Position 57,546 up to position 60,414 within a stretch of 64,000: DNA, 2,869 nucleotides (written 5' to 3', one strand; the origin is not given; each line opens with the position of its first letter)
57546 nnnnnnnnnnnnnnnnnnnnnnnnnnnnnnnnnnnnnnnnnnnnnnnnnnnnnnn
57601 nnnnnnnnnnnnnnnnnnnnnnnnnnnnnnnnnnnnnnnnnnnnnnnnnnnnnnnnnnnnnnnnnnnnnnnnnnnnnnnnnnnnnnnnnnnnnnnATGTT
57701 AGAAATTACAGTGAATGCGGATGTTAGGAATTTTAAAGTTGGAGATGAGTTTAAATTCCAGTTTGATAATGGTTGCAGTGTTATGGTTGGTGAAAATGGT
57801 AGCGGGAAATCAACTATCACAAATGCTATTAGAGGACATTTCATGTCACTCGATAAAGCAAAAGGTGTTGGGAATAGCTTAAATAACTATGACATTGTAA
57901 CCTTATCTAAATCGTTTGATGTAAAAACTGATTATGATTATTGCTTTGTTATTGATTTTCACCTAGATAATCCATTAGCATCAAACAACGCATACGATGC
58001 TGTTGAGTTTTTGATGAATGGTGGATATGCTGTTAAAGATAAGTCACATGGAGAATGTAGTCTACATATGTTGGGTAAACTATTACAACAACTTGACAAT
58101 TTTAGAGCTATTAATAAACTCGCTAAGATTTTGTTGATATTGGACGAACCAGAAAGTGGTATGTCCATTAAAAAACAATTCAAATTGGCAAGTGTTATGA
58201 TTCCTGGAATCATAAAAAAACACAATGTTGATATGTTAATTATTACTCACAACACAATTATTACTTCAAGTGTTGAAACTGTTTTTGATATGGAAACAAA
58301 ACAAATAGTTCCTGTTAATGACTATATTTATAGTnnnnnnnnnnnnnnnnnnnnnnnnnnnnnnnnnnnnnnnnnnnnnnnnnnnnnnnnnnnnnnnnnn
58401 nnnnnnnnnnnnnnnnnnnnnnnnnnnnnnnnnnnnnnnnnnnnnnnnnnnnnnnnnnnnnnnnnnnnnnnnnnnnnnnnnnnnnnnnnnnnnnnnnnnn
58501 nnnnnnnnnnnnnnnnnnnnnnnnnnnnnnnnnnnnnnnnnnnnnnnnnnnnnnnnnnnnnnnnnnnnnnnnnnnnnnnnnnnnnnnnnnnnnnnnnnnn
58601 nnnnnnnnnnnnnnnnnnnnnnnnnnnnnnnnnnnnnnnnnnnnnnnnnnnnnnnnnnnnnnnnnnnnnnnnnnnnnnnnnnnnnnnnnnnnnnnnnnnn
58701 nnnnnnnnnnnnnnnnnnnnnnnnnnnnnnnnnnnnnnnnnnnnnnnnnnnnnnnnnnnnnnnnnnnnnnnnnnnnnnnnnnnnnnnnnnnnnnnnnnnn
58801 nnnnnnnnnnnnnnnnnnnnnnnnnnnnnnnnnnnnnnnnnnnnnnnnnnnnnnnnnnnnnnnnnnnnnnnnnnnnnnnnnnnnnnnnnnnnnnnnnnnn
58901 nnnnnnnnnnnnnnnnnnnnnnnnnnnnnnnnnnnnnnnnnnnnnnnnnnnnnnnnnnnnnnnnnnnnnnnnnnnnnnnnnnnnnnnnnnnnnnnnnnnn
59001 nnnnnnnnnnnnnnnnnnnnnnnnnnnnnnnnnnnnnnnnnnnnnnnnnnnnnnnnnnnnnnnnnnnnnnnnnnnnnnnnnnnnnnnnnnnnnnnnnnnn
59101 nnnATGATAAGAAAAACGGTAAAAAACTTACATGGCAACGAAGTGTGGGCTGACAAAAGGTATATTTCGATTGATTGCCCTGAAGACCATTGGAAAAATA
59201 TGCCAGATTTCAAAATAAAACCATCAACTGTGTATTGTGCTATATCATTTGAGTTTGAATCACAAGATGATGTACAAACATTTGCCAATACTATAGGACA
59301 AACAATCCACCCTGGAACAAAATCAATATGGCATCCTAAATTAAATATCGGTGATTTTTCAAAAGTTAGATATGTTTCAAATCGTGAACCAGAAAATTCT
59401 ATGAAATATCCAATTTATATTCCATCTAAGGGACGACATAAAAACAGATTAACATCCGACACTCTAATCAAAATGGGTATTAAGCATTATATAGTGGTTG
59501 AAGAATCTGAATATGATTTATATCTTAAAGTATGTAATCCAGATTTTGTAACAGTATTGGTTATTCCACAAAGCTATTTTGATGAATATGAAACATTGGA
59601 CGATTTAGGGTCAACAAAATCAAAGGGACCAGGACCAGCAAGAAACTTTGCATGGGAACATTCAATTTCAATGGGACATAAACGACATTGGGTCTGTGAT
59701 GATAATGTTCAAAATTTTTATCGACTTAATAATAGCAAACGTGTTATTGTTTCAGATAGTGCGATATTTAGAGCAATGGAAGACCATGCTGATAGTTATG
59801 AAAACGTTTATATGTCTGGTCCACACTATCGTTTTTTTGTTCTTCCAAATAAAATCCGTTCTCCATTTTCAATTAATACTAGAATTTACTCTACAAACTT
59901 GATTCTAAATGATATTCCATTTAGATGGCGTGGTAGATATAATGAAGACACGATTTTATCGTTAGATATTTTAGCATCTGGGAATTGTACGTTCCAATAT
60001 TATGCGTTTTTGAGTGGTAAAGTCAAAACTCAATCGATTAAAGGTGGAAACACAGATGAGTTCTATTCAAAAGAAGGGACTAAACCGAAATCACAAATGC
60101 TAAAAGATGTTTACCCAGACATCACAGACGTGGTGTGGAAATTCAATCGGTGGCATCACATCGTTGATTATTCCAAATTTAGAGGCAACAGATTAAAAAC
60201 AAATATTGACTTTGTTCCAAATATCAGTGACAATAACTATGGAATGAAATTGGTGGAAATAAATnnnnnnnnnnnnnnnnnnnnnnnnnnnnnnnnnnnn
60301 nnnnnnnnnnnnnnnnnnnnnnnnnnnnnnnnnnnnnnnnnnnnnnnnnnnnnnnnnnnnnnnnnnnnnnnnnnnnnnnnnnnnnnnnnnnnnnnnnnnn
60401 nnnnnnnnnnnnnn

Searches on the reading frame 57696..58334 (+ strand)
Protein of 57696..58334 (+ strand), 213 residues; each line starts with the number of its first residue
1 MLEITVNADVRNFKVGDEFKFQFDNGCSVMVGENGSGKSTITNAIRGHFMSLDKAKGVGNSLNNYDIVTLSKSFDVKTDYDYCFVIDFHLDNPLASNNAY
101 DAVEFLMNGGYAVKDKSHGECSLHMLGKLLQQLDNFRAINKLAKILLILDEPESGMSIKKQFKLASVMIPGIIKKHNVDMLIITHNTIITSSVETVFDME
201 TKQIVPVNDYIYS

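Call 3: search_protein_families(library=pfam, proteins=[window:57696-58334:+], max_evalue=0.1)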
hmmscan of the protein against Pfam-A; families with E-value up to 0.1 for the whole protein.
window:57696-58334:+ (213 aa): 13 families
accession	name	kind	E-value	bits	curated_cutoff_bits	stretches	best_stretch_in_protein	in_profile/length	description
PF13476.12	AAA_23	-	5e-08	34.3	27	1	11-67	5-63/201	AAA domain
PF13175.12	AAA_15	-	1.5e-07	31.9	32.1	1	10-84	8-73/374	AAA ATPase domain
PF02463.25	SMC_N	-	2e-07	31.1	40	1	10-56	7-54/220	RecF/RecN/SMC N terminal domain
PF13304.12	AAA_21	-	5.6e-07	30.4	27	1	28-71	2-51/304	AAA domain, putative AbiEii toxin, Type IV TA system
PF00005.33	ABC_tran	-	0.00018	22.5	25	1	28-51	14-37/137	ABC transporter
PF13555.12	AAA_29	-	0.00025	21.1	27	1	17-46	13-43/61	P-loop containing region of AAA domain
PF03193.22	RsgA_GTPase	-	0.0028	17.9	30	1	17-48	98-129/174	RsgA GTPase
PF13166.12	AAA_13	-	0.0064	15.7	36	0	104-199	487-583/713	AAA domain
PF13401.12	AAA_22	-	0.0082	16.9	27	1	24-157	4-97/130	AAA domain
PF18740.7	EC042_2821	-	0.017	16.2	24.9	1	52-90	30-68/97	EC042_2821-like Restriction Endonuclease-like domain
PF19263.5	DUF5906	-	0.017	16.2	27.6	0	30-48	1-20/114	Family of unknown function (DUF5906)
PF20720.3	nSTAND3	-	0.04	14.1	27.2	0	24-56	16-44/155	Novel STAND NTPase 3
PF01926.29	MMR_HSR1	-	0.047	14.2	21.9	0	29-66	3-40/113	50S ribosome-binding GTPase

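Call 4: search_protein_families(library=padloc, proteins=[window:57696-58334:+], max_evalue=0.1)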
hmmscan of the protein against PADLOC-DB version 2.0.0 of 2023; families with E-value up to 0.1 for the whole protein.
window:57696-58334:+ (213 aa): 109 families (the best 25 are shown)
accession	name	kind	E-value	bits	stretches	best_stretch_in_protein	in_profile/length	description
PDLC00091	GajA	-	3.4e-14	50.6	2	9-54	7-51/627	AAA ATPase domain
PDLC04135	mad3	-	2e-10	38.8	1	8-53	5-50/374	mads_3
PDLC00096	GajA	-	3.1e-10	37.4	1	9-56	7-55/630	AAA ATPase domain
PDLC00083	GajA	-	3.2e-10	37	2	9-49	7-47/639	AAA ATPase domain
PDLC02913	ATPase_I-A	-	8.9e-10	36.3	1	10-74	59-128/508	-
PDLC00299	PtuA1|PtuA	-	6.9e-09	33.2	1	9-68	59-122/535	AAA ATPase domain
PDLC02915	ATPase-Toprim_I-B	-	8.1e-09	32.8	2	9-66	7-64/623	-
PDLC00099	GajA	-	2.3e-08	31.5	1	11-49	12-53/626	AAA ATPase domain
PDLC00278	PtuA1|PtuA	-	2.4e-08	31.7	1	10-70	8-71/436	AAA ATPase domain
PDLC02979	AriA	-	5.3e-08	31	1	9-81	7-77/373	-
PDLC00069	GajA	-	7.7e-08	29.2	1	9-51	7-49/687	AAA ATPase domain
PDLC00277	PtuA1|PtuA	-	1.1e-07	29.4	1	9-103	7-102/423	AAA ATPase domain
PDLC02980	AriA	-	1.2e-07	30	2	29-62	3-42/304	-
PDLC04213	HEC-02A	-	1.2e-07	29.6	1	9-55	7-53/337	-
PDLC02914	ATPase-Toprim_I-B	-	1.2e-07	29.3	2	8-50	5-46/443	-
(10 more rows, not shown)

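Call 5: search_protein_families(library=phrogs, proteins=[window:57696-58334:+], max_evalue=0.01)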
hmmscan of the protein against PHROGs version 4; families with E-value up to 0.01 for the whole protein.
window:57696-58334:+ (213 aa): 16 families
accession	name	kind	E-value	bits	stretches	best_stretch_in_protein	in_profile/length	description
phrog_3940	-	unknown function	3e-08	33.9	1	9-86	9-91/537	-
phrog_8323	-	unknown function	5.6e-08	32.8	1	10-77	56-123/623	-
phrog_2392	-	moron, auxiliary metabolic gene and host takeover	4e-06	26.4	1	19-49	500-531/726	ABC transporter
phrog_28217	-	DNA, RNA and nucleotide metabolism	8.9e-06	25.4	1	11-77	9-75/806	DNA repair exonuclease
phrog_9802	-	unknown function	3.5e-05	24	1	11-47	11-47/438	-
phrog_293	-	moron, auxiliary metabolic gene and host takeover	3.7e-05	22.9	0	22-48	159-472/1058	ABC transporter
phrog_7507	-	unknown function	0.00019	21.9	1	10-46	9-45/483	-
phrog_25363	-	unknown function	0.00022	22.4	1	9-72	11-70/77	-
phrog_1499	-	unknown function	0.00025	21.4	1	10-49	10-49/427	-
phrog_2801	-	unknown function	0.00028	20.4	0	141-187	526-573/735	-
phrog_14430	-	unknown function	0.0037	17.5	0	144-199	338-391/444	-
phrog_4747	-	unknown function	0.0046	17.1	0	11-46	9-43/610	-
phrog_19212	-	unknown function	0.0054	16.3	0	12-60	10-62/550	-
phrog_77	-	DNA, RNA and nucleotide metabolism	0.0071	15.9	0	13-45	306-340/967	SbcC-like subunit of palindrome specific endonuclease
phrog_10445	-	unknown function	0.0077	16.5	0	10-46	10-45/296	-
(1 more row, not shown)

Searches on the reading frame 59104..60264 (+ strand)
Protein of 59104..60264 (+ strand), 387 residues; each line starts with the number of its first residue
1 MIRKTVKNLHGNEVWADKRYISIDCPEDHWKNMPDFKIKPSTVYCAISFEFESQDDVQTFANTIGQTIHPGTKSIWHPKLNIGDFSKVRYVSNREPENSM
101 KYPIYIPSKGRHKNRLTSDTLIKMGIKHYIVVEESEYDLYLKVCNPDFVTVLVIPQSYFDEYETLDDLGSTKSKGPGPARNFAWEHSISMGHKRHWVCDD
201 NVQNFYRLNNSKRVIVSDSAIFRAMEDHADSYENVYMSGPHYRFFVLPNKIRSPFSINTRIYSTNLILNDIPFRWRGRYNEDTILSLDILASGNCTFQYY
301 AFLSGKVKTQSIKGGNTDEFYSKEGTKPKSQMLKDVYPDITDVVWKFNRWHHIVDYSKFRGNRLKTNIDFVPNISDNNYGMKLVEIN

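Call 3: search_protein_families(library=pfam, proteins=[window:59104-60264:+], max_evalue=0.1)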
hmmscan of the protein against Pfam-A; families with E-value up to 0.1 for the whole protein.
window:59104-60264:+ (387 aa): 2 families
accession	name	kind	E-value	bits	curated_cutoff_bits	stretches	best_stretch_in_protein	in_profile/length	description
PF20691.3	TAGT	-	9.1e-40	137.2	27.5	1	102-314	1-204/205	TET-Associated Glycosyltransferase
PF18522.7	DUF5620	-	0.09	13.6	25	0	32-110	10-83/120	Domain of unknown function (DUF5620)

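Call 5: search_protein_families(library=phrogs, proteins=[window:59104-60264:+], max_evalue=0.01)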
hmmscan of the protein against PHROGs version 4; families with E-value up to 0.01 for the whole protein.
window:59104-60264:+ (387 aa): 1 family
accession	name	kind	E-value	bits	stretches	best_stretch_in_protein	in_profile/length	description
phrog_842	-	other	9.7e-50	170.8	1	100-352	3-241/270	beta-glucosyl-HMC-alpha-glucosyltransferase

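Call 90: find_related_loci(query=window:59104-60264:+, collection=viral_contigs, flank=6000)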
Query window:59104-60264:+ (387 aa) in viral_contigs; peptide patterns used: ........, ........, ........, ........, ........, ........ (x = any residue, [..] = any of these).
271 stretches matched a pattern; 267 encode a relative of the query (tblastn E <= 1e-3); the best 80 are kept; 80 distinct loci.
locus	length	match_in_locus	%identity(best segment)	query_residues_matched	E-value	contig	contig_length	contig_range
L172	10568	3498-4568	49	27-385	7e-115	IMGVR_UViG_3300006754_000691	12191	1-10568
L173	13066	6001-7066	61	22-384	3e-112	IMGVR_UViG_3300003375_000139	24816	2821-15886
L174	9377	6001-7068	51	27-384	9e-112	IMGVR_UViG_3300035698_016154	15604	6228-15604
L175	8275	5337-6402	61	22-384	1e-111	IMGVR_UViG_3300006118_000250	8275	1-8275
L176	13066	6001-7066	61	22-384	5e-111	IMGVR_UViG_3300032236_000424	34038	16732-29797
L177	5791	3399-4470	57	22-387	2e-105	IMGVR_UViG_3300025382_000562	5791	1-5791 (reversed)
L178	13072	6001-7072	57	22-387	6e-105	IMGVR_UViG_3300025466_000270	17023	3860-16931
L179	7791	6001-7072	57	22-387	2e-104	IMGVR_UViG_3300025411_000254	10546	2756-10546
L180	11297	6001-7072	58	22-387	5e-104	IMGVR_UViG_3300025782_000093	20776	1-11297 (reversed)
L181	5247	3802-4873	58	22-387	4e-104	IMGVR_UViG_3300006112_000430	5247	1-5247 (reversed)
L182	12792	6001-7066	57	23-385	7e-104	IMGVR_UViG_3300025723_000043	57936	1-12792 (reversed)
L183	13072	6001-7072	58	22-387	5e-104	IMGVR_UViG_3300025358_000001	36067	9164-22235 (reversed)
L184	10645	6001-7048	58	28-384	1e-102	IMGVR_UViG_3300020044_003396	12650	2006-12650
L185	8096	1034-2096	55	24-385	9e-103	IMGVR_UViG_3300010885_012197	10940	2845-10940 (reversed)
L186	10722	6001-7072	57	22-387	2e-102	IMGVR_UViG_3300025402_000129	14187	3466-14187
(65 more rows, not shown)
